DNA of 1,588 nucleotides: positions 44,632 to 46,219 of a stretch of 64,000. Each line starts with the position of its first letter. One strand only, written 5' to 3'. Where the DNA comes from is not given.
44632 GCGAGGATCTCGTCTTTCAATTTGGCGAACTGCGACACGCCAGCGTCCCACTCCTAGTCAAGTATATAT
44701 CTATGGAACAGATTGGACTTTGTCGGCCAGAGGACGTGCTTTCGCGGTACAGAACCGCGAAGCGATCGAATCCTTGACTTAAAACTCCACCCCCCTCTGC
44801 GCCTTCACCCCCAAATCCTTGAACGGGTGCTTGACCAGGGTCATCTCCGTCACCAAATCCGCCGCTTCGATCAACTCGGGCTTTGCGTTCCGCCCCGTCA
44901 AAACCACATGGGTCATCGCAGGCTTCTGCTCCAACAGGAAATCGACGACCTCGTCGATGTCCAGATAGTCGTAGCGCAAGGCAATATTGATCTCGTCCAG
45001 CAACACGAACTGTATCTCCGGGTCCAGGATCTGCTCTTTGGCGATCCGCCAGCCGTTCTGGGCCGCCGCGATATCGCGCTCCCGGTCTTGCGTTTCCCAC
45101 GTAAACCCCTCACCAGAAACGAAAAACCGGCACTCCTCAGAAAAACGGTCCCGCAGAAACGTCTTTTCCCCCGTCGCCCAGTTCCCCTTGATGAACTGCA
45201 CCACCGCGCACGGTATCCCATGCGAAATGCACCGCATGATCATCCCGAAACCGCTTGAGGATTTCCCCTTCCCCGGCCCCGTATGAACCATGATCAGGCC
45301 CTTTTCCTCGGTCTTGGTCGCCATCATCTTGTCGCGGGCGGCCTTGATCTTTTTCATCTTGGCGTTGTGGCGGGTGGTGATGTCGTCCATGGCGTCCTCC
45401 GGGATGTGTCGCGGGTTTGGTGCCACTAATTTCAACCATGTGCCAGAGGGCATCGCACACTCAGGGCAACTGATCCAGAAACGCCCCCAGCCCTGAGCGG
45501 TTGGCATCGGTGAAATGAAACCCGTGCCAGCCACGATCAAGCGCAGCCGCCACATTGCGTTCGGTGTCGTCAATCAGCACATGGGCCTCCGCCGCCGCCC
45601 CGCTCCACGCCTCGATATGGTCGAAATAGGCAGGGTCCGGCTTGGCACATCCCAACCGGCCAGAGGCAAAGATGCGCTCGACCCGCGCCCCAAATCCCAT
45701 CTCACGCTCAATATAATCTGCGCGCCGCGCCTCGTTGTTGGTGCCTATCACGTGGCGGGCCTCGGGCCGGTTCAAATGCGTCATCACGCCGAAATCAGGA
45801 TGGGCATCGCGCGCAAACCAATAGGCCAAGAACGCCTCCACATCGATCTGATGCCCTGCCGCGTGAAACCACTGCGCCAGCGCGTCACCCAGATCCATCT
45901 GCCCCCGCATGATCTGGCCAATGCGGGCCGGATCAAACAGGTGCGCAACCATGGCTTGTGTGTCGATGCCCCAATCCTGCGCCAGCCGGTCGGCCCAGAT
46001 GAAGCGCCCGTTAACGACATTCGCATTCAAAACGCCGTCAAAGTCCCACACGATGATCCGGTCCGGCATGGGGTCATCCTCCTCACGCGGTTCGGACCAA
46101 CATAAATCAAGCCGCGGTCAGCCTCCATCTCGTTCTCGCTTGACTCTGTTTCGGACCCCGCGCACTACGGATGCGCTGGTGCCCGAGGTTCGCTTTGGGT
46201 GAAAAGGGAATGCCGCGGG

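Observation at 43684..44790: Low-GC single gene with a DUF4062-type N-terminal domain inserted precisely, in antisense orientation, between cobQ and cobO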

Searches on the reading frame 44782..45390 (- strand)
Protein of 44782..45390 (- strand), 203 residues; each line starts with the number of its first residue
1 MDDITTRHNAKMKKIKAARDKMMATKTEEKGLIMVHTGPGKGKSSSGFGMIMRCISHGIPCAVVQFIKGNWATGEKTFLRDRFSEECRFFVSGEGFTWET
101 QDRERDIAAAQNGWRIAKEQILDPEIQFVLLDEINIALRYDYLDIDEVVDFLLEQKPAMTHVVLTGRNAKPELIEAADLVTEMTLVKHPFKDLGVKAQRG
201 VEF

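Call 4: search_protein_families(library=pfam, proteins=[window:44782-45390:-], max_evalue=1)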
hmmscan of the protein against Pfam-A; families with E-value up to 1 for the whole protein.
window:44782-45390:- (203 aa): 2 families
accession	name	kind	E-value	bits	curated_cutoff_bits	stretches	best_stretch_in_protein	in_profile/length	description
PF02572.21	CobA_CobO_BtuR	-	5.3e-62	209.5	25.7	1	29-203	1-172/172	ATP:corrinoid adenosyltransferase BtuR/CobO/CobP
PF12557.13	Co_AT_N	-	0.00098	19.4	21.4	1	6-23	9-26/26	Cob(I)alamin adenosyltransferase N terminal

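Call 23: find_related_loci(query=window:44782-45390:-, collection=genome_contigs, flank=6000)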
Query window:44782-45390:- (203 aa) in genome_contigs; peptide patterns used: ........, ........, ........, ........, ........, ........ (x = any residue, [..] = any of these).
599 stretches matched a pattern (row limit reached: there are more); 593 encode a relative of the query (tblastn E <= 1e-3); the best 80 are kept; 80 distinct loci.
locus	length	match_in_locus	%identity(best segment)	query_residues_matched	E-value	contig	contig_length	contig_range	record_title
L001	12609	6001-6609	93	1-203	5e-131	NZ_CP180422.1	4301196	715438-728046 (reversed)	Tateyamaria sp. SN3-11 chromosome, complete genome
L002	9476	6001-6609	93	1-203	3e-129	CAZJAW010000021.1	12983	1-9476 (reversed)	MAG TPA_asm: uncultured Rhodobacterales bacterium isolate binchicken_co366_135 genome assembly, contig: NODE_3155_length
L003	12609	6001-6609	92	1-203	4e-126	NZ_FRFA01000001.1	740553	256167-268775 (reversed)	Tateyamaria sp. Alg231-49 isolate Tateyamaria sp. Alg231_49, whole genome shotgun sequence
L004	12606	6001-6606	89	1-203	2e-124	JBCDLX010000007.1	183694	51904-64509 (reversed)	MAG: Pseudomonadota bacterium isolate P01_H01_bin.95 k141_2482718_length_183694_cov_39.1679, whole genome shotgun sequen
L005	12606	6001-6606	88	1-203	3e-124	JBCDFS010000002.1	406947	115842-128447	MAG: Pseudomonadota bacterium isolate P01_H01_bin.114 k141_2344121_length_406947_cov_16.8408, whole genome shotgun seque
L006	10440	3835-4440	91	1-203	6e-124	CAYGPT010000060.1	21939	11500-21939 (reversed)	MAG TPA_asm: uncultured Rhodobacterales bacterium isolate ERP117304_co3_133 genome assembly, contig: NODE_3423_length_21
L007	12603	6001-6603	90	2-203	5e-124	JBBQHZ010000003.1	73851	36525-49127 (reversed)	MAG: Rhodobacterales bacterium isolate Co_metawrap_862 Cmw_862_k141_22914167_length_73851_cov_12.9993, whole genome shot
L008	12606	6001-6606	88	2-203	1e-123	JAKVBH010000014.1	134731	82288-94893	MAG: Marinovum sp. isolate ALOHA_ZT_23 ZT-Marinovum-1_14, whole genome shotgun sequence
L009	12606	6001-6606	89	1-203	8e-124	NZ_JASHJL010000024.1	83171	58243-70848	Mameliella sp. MMSF_3455 NODE_24_length_83171_cov_27.833706, whole genome shotgun sequence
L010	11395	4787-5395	92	1-203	2e-129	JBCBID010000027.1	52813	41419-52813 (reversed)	MAG: Pseudomonadota bacterium isolate J06621_7 NODE_26_length_52813_cov_11.259823, whole genome shotgun sequence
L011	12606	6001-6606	89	1-203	3e-123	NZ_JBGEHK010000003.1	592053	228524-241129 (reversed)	Roseovarius conchicola strain 2305UL8-3 contig3, whole genome shotgun sequence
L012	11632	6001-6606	87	1-203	4e-121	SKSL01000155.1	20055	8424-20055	MAG: Natronohydrobacter sp. isolate CSSed162cmA_52 CSSed16-2cmA-5656, whole genome shotgun sequence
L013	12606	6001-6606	88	1-203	7e-121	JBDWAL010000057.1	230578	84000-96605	MAG: Aliishimia sp. isolate LC.369.M.C6_330_100 LC_369_M_C6_330_100_000000000057, whole genome shotgun sequence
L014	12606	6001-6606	87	1-203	4e-120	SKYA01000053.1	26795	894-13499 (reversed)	MAG: Rhodobacteraceae bacterium isolate CSSed162cmB_268 CSSed16-2cmB-3017, whole genome shotgun sequence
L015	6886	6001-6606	87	1-203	4e-120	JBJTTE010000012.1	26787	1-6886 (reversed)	MAG: Erythrobacter sp. isolate samp_4446_semibin_13 samp_4446_30127, whole genome shotgun sequence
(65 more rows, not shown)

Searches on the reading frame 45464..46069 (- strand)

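Call 4: search_protein_families(library=pfam, proteins=[window:45464-46069:-], max_evalue=1)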
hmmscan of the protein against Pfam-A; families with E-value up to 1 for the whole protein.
window:45464-46069:- (202 aa): 2 families
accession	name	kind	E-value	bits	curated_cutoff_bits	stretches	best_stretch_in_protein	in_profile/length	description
PF00702.32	Hydrolase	-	1.8e-06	28.9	26.4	1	4-176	2-187/191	haloacid dehalogenase-like hydrolase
PF13419.12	HAD_2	-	0.15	12.6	23.8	0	99-179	91-171/178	Haloacid dehalogenase-like hydrolase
